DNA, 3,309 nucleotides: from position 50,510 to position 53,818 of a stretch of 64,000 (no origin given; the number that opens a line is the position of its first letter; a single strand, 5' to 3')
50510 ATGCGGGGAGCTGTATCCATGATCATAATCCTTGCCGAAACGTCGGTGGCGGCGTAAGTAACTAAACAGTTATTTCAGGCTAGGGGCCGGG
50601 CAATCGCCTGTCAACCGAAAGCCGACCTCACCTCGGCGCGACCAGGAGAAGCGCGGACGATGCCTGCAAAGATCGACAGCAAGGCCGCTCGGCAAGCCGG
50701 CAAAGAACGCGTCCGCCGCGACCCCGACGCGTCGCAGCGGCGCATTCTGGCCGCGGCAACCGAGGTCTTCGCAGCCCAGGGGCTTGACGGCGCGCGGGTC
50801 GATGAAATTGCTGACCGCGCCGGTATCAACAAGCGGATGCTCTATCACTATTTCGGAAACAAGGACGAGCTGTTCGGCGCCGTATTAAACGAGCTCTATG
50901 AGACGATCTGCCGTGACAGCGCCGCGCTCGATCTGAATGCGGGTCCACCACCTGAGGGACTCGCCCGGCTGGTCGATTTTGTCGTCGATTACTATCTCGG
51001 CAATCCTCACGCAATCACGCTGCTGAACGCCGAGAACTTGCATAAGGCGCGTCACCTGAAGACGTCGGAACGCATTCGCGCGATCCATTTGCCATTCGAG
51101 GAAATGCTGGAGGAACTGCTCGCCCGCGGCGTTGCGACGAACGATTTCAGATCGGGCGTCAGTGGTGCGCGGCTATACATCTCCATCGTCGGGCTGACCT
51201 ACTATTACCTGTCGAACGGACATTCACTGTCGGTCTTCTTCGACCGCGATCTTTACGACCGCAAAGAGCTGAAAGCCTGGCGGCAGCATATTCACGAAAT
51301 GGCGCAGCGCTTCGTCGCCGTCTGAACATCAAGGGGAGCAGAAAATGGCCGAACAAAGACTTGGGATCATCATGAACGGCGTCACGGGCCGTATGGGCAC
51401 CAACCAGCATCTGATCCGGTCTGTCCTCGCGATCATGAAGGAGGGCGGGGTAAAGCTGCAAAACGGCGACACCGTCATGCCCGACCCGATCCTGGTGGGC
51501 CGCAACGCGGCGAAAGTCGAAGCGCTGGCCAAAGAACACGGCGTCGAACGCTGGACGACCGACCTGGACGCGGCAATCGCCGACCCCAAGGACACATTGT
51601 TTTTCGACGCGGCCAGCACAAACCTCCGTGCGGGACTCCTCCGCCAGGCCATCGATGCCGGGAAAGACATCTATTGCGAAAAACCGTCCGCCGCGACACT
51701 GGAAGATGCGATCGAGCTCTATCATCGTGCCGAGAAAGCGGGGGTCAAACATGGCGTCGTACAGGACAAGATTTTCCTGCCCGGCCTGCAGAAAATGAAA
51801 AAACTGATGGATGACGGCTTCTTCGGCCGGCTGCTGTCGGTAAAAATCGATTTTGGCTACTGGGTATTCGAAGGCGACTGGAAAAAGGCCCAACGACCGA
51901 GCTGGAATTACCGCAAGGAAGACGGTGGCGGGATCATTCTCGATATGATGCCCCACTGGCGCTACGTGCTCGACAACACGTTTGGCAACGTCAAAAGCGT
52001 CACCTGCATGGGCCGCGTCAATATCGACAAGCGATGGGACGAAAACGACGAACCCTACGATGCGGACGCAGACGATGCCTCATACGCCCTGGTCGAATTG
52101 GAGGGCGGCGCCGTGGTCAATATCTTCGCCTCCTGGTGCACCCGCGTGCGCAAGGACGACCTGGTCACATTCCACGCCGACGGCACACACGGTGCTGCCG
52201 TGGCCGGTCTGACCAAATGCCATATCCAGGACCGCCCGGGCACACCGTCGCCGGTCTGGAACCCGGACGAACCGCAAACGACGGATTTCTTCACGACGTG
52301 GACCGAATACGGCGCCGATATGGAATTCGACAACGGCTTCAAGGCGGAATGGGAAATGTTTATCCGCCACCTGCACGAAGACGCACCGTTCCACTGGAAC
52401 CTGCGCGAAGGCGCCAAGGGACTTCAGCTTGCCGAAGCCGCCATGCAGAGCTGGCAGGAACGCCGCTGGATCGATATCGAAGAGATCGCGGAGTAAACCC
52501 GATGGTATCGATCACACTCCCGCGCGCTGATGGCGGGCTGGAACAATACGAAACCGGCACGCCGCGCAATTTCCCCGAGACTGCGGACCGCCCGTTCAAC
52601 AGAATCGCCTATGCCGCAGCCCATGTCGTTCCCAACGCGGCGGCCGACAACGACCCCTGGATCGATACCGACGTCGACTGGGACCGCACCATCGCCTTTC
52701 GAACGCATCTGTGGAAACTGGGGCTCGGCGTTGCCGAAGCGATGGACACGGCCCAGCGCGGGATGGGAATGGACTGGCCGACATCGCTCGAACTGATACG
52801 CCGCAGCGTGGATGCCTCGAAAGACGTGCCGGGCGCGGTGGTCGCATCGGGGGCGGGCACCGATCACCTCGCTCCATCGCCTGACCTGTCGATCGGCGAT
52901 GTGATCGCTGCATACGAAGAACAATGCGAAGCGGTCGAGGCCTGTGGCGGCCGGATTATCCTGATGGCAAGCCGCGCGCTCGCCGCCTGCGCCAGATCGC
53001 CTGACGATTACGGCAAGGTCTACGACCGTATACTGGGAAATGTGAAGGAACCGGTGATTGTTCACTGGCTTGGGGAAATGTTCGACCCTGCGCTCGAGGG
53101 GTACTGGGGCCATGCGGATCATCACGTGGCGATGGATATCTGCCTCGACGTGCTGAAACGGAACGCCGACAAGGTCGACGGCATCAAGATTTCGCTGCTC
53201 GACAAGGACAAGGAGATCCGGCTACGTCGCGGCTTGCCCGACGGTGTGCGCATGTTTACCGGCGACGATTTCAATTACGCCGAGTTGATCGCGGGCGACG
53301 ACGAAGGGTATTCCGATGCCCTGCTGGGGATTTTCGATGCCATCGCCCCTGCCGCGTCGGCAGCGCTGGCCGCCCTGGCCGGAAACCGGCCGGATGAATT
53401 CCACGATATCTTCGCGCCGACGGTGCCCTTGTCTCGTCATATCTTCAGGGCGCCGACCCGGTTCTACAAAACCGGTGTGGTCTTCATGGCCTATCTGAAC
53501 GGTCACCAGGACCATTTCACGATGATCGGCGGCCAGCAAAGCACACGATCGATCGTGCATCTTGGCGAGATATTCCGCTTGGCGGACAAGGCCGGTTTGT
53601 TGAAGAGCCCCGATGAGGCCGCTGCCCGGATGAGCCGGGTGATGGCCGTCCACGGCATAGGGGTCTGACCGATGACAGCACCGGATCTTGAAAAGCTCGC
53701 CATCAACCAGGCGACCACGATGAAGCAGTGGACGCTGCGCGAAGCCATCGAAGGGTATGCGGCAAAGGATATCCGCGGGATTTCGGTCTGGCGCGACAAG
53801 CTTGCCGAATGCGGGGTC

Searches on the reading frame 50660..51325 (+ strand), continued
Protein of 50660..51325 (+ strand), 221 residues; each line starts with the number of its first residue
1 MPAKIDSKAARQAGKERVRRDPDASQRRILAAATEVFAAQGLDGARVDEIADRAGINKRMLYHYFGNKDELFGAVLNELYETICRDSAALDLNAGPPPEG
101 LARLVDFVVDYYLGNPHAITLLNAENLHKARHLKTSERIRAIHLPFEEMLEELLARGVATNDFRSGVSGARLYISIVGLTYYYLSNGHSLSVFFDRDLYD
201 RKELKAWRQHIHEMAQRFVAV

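Call 18: find_encoding_contigs(protein=P0020, flank=10000, max_places=1)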
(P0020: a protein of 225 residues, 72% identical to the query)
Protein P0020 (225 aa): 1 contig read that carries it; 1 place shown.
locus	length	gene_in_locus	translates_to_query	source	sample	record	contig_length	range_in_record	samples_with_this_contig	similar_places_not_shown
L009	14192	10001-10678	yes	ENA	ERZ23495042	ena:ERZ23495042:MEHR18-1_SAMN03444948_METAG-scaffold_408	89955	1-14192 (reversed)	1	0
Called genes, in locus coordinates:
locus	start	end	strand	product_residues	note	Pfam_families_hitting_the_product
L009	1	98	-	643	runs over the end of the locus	PF23357:DUF7088, PF09822:ABC_transp_aux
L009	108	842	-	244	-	PF12679:ABC2_membrane_2, PF12730:ABC2_membrane_4, PF13346:ABC2_membrane_5, PF12698:ABC2_membrane_3, PF03379:CcmB (weak)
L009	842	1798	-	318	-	PF00005:ABC_tran, PF13304:AAA_21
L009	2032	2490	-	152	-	PF00011:HSP20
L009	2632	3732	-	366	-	PF01266:DAO, PF13450:NAD_binding_8 (weak)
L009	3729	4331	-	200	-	PF06041:DUF924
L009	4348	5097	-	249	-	-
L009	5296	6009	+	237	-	PF03748:FliL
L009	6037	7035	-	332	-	PF09084:NMT1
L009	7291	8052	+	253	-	PF00528:BPD_transp_1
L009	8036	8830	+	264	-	PF00005:ABC_tran, PF13304:AAA_21 (faint)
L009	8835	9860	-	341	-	PF01717:Meth_synt_2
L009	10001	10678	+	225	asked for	PF00440:TetR_N, PF17938:TetR_C_29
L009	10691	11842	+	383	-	PF01408:GFO_IDH_MocA, PF02894:GFO_IDH_MocA_C, PF22725:GFO_IDH_MocA_C3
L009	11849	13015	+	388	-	PF06187:DUF993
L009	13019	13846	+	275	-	PF01261:AP_endonuc_2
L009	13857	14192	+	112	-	?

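Call 19: find_encoding_contigs(protein=P0040, flank=10000, max_places=1)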
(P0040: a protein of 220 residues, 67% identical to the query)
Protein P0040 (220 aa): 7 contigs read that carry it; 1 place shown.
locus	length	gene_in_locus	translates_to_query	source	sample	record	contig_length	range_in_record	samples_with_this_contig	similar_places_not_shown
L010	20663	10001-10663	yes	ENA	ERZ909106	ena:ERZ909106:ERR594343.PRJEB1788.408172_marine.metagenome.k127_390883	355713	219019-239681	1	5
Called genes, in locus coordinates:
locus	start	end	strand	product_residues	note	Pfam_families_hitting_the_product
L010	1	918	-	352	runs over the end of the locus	PF02423:OCD_Mu_crystall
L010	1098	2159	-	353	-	PF14238:DUF4340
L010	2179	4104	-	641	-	PF23357:DUF7088, PF09822:ABC_transp_aux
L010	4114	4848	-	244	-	PF12730:ABC2_membrane_4, PF13346:ABC2_membrane_5, PF12698:ABC2_membrane_3, PF03379:CcmB (weak), PF12679:ABC2_membrane_2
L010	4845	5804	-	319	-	PF00005:ABC_tran, PF13304:AAA_21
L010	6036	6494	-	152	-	PF00011:HSP20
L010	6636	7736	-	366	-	PF01266:DAO, PF13450:NAD_binding_8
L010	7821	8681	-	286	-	-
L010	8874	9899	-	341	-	PF01717:Meth_synt_2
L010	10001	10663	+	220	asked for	PF00440:TetR_N, PF17938:TetR_C_29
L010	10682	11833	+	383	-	PF01408:GFO_IDH_MocA (weak), PF02894:GFO_IDH_MocA_C, PF22725:GFO_IDH_MocA_C3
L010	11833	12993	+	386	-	PF06187:DUF993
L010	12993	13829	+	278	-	PF01261:AP_endonuc_2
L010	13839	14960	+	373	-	PF08309:LVIVD (faint)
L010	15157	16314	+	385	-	PF07883:Cupin_2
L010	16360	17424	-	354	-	PF00953:Glycos_transf_4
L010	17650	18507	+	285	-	PF00903:Glyoxalase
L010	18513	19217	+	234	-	PF00596:Aldolase_II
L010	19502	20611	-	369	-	PF06500:FrsA-like, PF02129:Peptidase_S15 (weak), PF00326:Peptidase_S9, PF12146:Hydrolase_4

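Call 23: search_solved_structures(query=window:50660-51325:+, max_evalue=0.001)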
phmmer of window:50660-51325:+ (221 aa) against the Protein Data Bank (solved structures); distinct sequences matched with E-value up to 0.001: 133 (the best 60 are shown).
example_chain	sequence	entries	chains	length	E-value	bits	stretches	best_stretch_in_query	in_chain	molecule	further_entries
3npi_A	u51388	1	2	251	1.7e-15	61.1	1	18-189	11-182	TetR family regulatory protein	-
2d6y_A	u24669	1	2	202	3.1e-15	60.3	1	19-129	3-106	putative tetR family regulatory protein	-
3dcf_A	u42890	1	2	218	7.5e-12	49.2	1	12-163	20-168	transcriptional regulator of the TetR/AcrR family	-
9b7y_A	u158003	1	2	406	7.5e-11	46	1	16-77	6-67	Transcriptional repressor Mce3R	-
3vpr_A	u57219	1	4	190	1.6e-10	44.9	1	26-165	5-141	Transcriptional regulator, TetR family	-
1zkg_A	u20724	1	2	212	7.3e-10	42.8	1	27-86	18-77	transcriptional regulator, TetR family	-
2id6_A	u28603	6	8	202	7.7e-10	42.7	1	28-86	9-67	TRANSCRIPTIONAL REGULATOR, TetR FAMILY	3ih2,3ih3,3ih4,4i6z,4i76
1z77_A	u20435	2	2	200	7.9e-10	42.7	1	28-86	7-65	transcriptional regulator (TetR family) | Transcriptional regulator, TetR family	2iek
4uds_A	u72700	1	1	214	2.4e-09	41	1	22-177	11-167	MBDR REGULATOR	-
6o6p_A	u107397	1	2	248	2.8e-09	40.8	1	17-83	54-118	TetR family transcriptional regulator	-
3dew_A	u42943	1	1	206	4.7e-09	40.1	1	26-185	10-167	Transcriptional regulator, TetR family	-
6o6n_A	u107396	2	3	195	8e-09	39.4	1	24-83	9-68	TetR family transcriptional regulator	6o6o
6srn_A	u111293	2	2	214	8e-09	39.4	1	25-81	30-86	TetR family transcriptional regulator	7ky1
8ke8_A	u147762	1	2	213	9.8e-09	39.1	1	25-89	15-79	NalC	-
2np5_A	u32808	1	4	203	1.2e-08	38.7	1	17-91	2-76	Transcriptional regulator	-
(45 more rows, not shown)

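Call 27: find_encoding_contigs(protein=P0060, flank=10000, max_places=1)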
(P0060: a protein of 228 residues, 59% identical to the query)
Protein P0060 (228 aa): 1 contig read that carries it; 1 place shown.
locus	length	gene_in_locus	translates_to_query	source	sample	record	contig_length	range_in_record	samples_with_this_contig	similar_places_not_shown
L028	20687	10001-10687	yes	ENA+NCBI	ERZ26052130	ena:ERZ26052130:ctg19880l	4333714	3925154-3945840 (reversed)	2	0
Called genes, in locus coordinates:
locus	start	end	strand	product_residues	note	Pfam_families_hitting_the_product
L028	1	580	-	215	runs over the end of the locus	PF00440:TetR_N, PF17938:TetR_C_29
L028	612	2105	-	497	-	PF12228:DUF3604 (faint)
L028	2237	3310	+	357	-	PF01370:Epimerase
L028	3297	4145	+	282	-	PF00583:Acetyltransf_1, PF13673:Acetyltransf_10 (weak), PF13508:Acetyltransf_7 (weak), PF18014:Acetyltransf_18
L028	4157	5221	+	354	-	PF00701:DHDPS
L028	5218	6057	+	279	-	PF01261:AP_endonuc_2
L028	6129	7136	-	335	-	PF09084:NMT1, PF16868:NMT1_3 (weak)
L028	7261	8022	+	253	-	PF00528:BPD_transp_1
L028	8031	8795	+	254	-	PF00005:ABC_tran, PF13304:AAA_21 (faint)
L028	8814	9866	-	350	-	PF01717:Meth_synt_2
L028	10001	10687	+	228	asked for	PF00440:TetR_N, PF17938:TetR_C_29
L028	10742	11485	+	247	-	PF05721:PhyH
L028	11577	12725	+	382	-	PF01408:GFO_IDH_MocA (weak), PF02894:GFO_IDH_MocA_C, PF22725:GFO_IDH_MocA_C3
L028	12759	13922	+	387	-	PF06187:DUF993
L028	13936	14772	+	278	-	PF01261:AP_endonuc_2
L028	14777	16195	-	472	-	PF01425:Amidase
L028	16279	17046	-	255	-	PF00528:BPD_transp_1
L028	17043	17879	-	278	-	PF00005:ABC_tran, PF13304:AAA_21 (faint)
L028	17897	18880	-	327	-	PF13379:NMT1_2, PF09084:NMT1, PF12974:Phosphonate-bd (weak), PF16868:NMT1_3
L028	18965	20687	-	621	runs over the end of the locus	PF02538:Hydantoinase_B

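Call 28: find_encoding_contigs(protein=P0062, flank=10000, max_places=1)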
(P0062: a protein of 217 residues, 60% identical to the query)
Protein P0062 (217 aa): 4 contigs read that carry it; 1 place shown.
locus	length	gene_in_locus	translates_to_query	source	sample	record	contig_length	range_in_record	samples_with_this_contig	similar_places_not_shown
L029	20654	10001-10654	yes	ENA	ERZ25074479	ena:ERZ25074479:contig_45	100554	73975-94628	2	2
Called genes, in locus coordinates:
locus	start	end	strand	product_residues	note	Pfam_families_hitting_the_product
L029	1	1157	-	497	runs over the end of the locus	PF12228:DUF3604 (weak)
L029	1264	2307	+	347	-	PF01370:Epimerase, PF05368:NmrA (weak), PF13460:NAD_binding_10 (weak)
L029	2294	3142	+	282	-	PF00583:Acetyltransf_1, PF13673:Acetyltransf_10 (weak), PF13508:Acetyltransf_7, PF18014:Acetyltransf_18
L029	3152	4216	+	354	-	PF00701:DHDPS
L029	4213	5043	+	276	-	PF01261:AP_endonuc_2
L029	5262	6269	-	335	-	PF13379:NMT1_2 (weak), PF09084:NMT1, PF16868:NMT1_3 (weak)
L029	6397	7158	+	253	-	PF00528:BPD_transp_1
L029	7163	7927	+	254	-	PF09818:ABC_ATPase (faint), PF00005:ABC_tran, PF13304:AAA_21 (faint)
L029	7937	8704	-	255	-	PF00106:adh_short, PF13561:adh_short_C2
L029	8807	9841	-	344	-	PF01717:Meth_synt_2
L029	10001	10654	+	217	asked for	PF00440:TetR_N, PF14514:TetR_C_9 (weak), PF17938:TetR_C_29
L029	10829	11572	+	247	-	PF05721:PhyH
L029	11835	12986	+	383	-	PF01408:GFO_IDH_MocA, PF02894:GFO_IDH_MocA_C, PF22725:GFO_IDH_MocA_C3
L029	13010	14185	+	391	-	PF06187:DUF993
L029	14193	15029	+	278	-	PF01261:AP_endonuc_2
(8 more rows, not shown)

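Call 29: find_encoding_contigs(protein=P0087, flank=10000, max_places=1)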
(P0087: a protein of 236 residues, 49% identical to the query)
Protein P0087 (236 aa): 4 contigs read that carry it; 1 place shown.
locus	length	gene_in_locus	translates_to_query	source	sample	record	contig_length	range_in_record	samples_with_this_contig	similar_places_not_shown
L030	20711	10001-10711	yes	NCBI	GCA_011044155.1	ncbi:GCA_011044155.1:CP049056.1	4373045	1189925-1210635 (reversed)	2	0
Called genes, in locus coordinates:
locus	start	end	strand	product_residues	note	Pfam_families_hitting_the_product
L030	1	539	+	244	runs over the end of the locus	PF04542:Sigma70_r2, PF08281:Sigma70_r4_2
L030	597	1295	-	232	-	PF02798:GST_N, PF13409:GST_N_2, PF13417:GST_N_3, PF14497:GST_C_3 (weak), PF00043:GST_C, PF13410:GST_C_2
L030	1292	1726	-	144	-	PF04828:GFA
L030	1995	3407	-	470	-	-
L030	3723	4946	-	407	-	PF00067:p450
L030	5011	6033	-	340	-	PF01717:Meth_synt_2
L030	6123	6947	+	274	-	PF00528:BPD_transp_1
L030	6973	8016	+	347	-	PF01370:Epimerase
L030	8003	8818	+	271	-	PF00583:Acetyltransf_1, PF13508:Acetyltransf_7 (weak), PF18014:Acetyltransf_18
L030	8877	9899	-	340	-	PF09084:NMT1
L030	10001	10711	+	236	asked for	PF00440:TetR_N, PF14514:TetR_C_9 (weak), PF17938:TetR_C_29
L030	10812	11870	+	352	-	PF00701:DHDPS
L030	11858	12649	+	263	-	PF00005:ABC_tran, PF13304:AAA_21 (faint)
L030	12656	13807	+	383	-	PF01408:GFO_IDH_MocA, PF02894:GFO_IDH_MocA_C, PF22725:GFO_IDH_MocA_C3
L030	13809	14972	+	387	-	PF06187:DUF993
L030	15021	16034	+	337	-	PF03401:TctC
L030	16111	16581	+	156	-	PF07331:TctB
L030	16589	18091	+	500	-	PF01970:TctA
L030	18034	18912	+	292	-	PF01261:AP_endonuc_2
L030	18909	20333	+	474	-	PF13378:MR_MLE_C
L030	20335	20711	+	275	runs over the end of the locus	PF01261:AP_endonuc_2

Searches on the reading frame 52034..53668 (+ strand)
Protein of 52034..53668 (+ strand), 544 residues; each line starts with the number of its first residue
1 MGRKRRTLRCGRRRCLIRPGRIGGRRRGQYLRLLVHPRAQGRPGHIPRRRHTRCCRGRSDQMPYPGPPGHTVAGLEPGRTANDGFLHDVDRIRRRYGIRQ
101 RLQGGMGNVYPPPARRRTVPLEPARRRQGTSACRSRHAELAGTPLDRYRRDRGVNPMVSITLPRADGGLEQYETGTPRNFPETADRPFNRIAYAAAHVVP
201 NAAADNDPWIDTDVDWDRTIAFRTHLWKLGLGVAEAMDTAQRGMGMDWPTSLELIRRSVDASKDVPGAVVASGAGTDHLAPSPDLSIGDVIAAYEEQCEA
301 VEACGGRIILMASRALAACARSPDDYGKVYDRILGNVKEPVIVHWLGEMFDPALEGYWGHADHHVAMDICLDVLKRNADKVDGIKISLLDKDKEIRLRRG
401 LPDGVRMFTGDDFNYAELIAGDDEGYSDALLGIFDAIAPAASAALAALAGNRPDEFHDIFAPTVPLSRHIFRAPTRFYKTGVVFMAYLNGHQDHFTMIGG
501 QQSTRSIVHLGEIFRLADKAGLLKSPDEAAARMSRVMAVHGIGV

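Call 7: search_protein_families(library=pfam, proteins=[window:52034-53668:+])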
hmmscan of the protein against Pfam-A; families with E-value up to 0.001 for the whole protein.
window:52034-53668:+ (544 aa): 1 family
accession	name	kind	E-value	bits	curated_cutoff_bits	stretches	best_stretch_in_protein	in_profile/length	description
PF06187.17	DUF993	-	1.7e-182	607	24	1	160-542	1-382/382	Protein of unknown function (DUF993)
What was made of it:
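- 52502..53668 (+): DUF993 protein. Pfam E = 2e-182 (call 7).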

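Call 8: search_protein_families(library=ncbifam, proteins=[window:52034-53668:+])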
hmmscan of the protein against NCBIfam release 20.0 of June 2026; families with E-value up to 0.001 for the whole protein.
window:52034-53668:+ (544 aa): 0 families
